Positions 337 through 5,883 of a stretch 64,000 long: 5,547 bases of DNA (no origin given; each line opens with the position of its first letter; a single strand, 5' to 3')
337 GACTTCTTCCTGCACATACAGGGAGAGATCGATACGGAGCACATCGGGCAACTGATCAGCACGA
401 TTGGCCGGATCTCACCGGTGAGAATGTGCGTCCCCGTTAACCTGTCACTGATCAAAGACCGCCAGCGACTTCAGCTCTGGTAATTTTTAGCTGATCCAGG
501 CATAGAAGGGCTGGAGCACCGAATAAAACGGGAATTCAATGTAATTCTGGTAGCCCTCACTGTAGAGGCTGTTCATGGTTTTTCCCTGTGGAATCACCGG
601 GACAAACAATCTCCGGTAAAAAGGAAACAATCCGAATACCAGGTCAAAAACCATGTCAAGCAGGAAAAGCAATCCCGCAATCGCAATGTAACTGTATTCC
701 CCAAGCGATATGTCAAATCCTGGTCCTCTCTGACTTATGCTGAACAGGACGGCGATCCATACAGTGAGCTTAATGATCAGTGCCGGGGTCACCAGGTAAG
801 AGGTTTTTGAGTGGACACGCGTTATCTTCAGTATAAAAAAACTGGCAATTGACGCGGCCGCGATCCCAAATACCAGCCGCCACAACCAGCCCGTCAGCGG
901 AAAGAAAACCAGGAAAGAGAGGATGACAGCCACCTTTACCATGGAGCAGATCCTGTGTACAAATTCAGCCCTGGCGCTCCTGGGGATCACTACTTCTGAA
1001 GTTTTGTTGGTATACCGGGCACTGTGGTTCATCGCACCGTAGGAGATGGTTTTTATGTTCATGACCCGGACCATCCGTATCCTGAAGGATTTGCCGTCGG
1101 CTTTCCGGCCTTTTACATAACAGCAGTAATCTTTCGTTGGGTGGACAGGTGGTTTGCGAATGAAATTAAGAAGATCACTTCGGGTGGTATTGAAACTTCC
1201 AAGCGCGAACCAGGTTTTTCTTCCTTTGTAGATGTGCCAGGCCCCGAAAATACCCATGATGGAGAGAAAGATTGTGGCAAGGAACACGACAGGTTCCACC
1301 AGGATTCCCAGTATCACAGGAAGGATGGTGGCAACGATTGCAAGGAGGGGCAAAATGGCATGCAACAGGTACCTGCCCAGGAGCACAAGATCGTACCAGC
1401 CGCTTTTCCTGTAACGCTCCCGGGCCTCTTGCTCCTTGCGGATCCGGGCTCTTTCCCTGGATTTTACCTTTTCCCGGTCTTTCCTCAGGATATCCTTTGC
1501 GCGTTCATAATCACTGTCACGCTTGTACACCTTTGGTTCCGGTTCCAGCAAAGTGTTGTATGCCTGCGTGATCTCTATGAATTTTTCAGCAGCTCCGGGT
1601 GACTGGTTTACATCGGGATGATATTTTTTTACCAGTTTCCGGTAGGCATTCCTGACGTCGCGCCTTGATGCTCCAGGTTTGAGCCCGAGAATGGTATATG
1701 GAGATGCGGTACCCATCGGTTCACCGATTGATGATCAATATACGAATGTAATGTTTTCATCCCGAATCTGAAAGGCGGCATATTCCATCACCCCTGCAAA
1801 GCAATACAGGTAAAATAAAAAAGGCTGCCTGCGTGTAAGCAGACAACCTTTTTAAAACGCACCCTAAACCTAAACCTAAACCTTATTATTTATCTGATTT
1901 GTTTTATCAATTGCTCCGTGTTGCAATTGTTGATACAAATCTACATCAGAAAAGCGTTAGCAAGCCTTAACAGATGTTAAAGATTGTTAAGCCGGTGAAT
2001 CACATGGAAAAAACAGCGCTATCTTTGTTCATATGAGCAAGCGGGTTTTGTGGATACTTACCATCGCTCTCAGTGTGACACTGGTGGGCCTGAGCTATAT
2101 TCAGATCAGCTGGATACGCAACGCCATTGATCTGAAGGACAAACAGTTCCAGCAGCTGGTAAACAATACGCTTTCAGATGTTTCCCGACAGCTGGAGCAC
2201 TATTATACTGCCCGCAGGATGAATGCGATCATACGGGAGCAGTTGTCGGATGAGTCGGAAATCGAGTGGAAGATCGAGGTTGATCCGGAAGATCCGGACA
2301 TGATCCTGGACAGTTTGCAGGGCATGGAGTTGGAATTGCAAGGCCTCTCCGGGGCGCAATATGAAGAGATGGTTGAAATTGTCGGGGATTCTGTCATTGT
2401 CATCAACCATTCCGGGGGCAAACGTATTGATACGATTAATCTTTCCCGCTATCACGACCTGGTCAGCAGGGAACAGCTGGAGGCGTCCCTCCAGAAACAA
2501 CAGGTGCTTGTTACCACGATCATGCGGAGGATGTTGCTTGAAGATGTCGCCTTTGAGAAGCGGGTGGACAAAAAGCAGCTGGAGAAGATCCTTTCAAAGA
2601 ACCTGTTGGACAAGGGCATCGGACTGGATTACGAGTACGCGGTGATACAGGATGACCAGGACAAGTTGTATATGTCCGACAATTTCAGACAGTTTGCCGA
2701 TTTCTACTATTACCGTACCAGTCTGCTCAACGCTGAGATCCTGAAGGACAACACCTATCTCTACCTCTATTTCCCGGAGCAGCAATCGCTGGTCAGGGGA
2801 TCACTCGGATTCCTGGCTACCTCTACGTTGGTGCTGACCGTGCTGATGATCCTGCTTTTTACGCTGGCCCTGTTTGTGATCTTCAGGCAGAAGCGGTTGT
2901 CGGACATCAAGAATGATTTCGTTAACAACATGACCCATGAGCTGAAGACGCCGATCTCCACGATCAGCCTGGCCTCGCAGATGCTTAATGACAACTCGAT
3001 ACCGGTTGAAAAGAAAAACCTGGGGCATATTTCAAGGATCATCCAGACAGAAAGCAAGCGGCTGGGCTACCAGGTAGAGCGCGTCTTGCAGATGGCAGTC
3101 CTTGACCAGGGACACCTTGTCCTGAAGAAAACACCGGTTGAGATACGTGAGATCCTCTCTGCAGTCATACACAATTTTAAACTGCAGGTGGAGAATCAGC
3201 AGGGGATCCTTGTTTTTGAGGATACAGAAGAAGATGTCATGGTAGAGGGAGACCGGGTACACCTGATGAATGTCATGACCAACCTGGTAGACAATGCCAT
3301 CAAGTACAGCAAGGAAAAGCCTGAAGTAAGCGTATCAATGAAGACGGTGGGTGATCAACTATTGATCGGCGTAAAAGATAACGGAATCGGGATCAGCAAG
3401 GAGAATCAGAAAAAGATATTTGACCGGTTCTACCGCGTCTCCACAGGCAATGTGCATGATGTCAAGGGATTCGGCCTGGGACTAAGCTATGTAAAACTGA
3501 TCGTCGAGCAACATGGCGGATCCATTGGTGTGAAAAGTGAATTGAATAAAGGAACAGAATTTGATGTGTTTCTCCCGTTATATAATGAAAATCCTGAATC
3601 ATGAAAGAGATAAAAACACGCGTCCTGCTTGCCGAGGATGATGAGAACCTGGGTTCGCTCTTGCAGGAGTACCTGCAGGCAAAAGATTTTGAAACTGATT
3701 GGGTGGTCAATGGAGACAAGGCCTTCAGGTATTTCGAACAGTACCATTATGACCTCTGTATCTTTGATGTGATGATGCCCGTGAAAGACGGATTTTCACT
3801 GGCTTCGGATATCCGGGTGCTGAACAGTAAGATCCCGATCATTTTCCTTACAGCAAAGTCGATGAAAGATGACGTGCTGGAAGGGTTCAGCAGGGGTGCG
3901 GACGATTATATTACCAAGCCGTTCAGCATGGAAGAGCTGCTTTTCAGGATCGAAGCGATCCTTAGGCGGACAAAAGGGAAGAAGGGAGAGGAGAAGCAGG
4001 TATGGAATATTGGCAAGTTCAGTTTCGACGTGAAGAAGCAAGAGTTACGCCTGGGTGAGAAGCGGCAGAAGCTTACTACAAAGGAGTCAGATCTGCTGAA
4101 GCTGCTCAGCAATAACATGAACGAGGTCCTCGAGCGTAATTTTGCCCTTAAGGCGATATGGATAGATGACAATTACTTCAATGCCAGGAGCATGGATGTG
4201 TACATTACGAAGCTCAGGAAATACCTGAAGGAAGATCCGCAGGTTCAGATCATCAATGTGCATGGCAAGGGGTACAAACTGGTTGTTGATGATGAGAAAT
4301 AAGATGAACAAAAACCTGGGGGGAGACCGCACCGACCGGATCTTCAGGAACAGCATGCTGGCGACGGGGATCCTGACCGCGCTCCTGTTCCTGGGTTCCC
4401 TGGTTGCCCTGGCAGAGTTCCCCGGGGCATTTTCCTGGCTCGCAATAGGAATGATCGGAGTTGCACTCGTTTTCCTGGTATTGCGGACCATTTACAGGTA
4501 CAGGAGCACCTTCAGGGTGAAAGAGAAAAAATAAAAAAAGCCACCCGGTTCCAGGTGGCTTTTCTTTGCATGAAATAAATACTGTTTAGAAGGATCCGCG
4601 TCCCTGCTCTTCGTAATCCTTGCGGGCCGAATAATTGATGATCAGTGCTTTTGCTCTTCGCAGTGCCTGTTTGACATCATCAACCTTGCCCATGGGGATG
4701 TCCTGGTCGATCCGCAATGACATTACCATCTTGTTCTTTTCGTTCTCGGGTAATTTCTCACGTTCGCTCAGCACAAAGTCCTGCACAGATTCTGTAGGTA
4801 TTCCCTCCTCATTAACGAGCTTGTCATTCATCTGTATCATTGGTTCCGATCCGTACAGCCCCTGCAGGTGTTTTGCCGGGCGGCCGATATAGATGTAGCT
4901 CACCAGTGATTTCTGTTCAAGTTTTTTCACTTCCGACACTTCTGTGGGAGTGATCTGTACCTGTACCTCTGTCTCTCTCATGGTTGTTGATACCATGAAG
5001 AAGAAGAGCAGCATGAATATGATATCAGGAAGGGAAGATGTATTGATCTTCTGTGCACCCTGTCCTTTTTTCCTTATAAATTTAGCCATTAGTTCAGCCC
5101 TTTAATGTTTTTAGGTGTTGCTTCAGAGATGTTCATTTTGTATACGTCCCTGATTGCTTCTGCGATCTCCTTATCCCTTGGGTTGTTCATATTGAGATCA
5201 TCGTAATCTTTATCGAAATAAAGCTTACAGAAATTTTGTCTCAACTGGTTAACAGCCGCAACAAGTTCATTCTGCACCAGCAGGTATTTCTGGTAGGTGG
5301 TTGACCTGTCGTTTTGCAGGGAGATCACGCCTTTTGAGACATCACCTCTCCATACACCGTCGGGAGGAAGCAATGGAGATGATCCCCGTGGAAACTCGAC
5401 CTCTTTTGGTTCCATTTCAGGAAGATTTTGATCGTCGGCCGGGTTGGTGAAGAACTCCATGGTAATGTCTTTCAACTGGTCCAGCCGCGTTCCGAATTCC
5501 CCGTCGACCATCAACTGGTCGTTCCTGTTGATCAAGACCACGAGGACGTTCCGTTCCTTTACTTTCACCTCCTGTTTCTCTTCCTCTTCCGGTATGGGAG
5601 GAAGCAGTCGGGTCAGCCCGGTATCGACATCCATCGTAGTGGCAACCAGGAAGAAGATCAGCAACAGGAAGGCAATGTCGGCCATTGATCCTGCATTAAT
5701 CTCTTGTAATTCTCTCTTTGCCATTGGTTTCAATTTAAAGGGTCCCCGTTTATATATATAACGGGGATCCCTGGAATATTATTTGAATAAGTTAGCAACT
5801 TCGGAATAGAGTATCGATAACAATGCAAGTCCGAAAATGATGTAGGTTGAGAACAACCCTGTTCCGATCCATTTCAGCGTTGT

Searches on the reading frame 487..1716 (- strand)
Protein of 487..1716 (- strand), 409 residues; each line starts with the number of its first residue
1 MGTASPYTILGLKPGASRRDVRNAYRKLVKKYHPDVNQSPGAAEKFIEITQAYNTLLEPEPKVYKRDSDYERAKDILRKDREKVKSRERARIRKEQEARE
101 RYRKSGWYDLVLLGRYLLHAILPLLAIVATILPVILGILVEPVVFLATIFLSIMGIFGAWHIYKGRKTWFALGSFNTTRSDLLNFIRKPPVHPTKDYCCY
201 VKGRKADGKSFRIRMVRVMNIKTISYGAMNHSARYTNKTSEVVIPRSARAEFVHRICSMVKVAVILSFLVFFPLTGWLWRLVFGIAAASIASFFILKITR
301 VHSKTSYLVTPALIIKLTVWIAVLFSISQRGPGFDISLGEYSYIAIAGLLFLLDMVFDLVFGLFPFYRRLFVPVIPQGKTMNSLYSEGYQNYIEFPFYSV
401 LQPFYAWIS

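Call 42: search_protein_families(library=pfam, proteins=[window:487-1716:-], max_evalue=0.00001)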
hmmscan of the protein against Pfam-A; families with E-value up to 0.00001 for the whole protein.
window:487-1716:- (409 aa): 1 family
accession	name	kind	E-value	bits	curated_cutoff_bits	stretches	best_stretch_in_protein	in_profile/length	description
PF00226.36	DnaJ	-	3.4e-18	65.9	27.8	1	6-61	2-58/63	DnaJ domain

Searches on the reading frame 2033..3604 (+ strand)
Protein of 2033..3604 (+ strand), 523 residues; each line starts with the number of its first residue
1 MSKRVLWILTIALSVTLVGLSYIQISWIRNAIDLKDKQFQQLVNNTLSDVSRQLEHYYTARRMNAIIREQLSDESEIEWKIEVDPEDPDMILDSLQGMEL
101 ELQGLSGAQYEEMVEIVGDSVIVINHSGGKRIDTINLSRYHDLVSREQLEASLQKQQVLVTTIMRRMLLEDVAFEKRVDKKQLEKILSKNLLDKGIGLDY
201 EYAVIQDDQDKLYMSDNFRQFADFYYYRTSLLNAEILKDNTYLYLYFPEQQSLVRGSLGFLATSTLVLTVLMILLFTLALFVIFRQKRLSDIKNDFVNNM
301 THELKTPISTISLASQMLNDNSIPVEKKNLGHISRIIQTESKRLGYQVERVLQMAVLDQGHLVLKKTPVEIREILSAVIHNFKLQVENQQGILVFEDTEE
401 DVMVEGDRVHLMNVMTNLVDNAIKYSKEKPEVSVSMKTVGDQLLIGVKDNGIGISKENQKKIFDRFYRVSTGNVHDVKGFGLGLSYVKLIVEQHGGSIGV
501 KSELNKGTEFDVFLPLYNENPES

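Call 42: search_protein_families(library=pfam, proteins=[window:2033-3604:+], max_evalue=0.00001)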
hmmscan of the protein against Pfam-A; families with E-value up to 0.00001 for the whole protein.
window:2033-3604:+ (523 aa): 2 families
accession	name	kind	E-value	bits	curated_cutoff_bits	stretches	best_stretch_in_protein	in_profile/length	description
PF02518.31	HATPase_c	-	2.7e-29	102.3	26.4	1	406-517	1-110/111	Histidine kinase-, DNA gyrase B-, and HSP90-like ATPase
PF00512.31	HisKA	-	1.6e-11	44.5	26.9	1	293-360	2-66/66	His Kinase A (phospho-acceptor) domain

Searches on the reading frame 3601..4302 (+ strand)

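Call 42: search_protein_families(library=pfam, proteins=[window:3601-4302:+], max_evalue=0.00001)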
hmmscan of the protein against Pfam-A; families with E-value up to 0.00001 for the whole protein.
window:3601-4302:+ (233 aa): 2 families
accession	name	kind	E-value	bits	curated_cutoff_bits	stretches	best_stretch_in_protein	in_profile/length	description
PF00072.30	Response_reg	-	3.1e-27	95.4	30.2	1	8-117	1-110/111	Response regulator receiver domain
PF00486.34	Trans_reg_C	-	2.5e-17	63.2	26.2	1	156-227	4-77/77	Transcriptional regulatory protein, C terminal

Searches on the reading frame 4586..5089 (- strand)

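Call 42: search_protein_families(library=pfam, proteins=[window:4586-5089:-], max_evalue=0.00001)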
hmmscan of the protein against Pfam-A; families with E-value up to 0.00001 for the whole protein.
window:4586-5089:- (167 aa): 1 family
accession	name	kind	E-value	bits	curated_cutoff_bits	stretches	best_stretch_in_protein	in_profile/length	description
PF02472.21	ExbD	-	1.1e-12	48.6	25.4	1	12-147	5-117/128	Biopolymer transport protein ExbD/TolR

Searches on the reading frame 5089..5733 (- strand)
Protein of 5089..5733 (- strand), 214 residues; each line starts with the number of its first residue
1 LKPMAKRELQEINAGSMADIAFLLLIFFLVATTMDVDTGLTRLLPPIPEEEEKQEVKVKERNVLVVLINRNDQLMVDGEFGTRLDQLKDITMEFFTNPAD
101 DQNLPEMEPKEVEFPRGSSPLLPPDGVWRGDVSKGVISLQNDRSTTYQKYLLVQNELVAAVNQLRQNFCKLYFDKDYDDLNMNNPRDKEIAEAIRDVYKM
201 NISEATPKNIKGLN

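Call 42: search_protein_families(library=pfam, proteins=[window:5089-5733:-], max_evalue=0.00001)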
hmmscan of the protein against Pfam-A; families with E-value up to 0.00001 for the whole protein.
window:5089-5733:- (214 aa): 1 family
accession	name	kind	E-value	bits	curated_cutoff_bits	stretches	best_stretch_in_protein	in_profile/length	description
PF02472.21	ExbD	-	1.1e-15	58.2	25.4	1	6-160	2-116/128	Biopolymer transport protein ExbD/TolR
